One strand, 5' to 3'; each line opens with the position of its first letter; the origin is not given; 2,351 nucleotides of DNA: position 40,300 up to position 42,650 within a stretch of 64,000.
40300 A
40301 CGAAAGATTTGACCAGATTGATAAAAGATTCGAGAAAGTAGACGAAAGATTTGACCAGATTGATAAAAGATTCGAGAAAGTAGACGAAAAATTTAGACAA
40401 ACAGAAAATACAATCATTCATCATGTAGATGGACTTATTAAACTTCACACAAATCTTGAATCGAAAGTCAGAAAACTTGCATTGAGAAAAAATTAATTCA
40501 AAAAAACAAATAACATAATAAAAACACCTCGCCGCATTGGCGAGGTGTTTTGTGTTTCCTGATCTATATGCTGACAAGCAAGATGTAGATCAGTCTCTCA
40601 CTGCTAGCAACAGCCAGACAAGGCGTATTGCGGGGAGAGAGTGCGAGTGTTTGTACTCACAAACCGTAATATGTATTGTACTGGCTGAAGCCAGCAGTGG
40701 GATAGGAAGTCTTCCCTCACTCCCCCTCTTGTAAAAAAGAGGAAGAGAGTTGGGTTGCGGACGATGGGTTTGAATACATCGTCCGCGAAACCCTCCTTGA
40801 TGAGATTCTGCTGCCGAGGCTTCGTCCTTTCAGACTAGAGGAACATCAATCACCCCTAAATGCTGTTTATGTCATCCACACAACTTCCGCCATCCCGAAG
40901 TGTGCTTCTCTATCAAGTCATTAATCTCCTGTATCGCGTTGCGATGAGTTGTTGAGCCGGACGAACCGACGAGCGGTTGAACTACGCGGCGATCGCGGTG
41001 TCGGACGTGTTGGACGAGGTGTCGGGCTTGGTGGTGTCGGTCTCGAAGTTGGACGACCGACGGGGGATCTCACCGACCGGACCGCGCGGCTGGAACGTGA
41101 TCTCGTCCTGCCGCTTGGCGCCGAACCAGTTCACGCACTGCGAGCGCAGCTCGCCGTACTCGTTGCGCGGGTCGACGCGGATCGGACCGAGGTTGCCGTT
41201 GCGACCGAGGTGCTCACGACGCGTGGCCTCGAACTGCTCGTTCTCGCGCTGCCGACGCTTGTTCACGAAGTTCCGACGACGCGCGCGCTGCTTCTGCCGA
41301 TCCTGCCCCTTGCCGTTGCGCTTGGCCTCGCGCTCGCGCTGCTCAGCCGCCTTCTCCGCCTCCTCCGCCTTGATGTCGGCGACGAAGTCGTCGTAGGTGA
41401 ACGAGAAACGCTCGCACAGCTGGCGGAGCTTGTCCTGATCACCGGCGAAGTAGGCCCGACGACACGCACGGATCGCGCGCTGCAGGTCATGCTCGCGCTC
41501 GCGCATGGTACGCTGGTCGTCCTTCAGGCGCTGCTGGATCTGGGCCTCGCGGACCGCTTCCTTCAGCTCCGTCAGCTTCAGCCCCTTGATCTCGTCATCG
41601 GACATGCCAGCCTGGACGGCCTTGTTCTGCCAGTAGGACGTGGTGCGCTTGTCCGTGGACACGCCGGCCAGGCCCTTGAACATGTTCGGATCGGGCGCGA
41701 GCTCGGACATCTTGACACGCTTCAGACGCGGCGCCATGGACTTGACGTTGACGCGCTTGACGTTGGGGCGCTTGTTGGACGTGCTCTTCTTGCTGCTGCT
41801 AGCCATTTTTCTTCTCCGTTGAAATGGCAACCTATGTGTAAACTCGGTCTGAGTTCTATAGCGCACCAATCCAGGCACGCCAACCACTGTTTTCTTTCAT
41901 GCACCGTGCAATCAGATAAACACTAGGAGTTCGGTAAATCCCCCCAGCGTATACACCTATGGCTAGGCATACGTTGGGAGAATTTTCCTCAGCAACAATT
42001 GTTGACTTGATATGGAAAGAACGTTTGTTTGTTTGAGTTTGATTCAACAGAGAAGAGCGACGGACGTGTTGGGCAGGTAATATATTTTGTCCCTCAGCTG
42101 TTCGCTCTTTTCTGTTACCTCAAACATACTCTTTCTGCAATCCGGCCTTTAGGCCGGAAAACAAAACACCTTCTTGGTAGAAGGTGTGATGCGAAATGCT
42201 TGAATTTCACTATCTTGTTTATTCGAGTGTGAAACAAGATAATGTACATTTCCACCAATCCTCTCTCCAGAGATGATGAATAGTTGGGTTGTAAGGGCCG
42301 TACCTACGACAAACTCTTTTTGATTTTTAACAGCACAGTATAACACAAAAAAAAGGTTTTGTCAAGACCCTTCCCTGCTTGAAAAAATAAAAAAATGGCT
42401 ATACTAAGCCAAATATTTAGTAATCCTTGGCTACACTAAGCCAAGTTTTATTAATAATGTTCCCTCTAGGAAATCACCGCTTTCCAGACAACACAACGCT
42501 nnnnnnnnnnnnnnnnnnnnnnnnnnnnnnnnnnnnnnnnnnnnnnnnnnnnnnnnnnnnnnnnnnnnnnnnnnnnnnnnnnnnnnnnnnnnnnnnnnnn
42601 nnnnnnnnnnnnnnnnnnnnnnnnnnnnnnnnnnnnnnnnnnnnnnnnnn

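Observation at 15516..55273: Dispersed palindromic repeat family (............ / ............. units, 9-10 bp period) located immediately upstream of housekeeping genes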

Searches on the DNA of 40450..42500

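Call 87: search_rna_families(source=window, start=40450, end=42500, threshold=evalue, max_evalue=0.1)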
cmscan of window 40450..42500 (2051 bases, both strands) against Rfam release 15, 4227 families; matches with E-value up to 0.1: 2.
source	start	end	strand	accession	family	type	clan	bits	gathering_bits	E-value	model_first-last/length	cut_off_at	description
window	42137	42208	-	RF00078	MicA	Gene; sRNA;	-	28.4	41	0.094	1-75/75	no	MicA sRNA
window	42393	42444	-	RF00645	MIR169_2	Gene; miRNA;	CL00098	23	50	0.0048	1-118/118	no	MIR169_2 microRNA precursor family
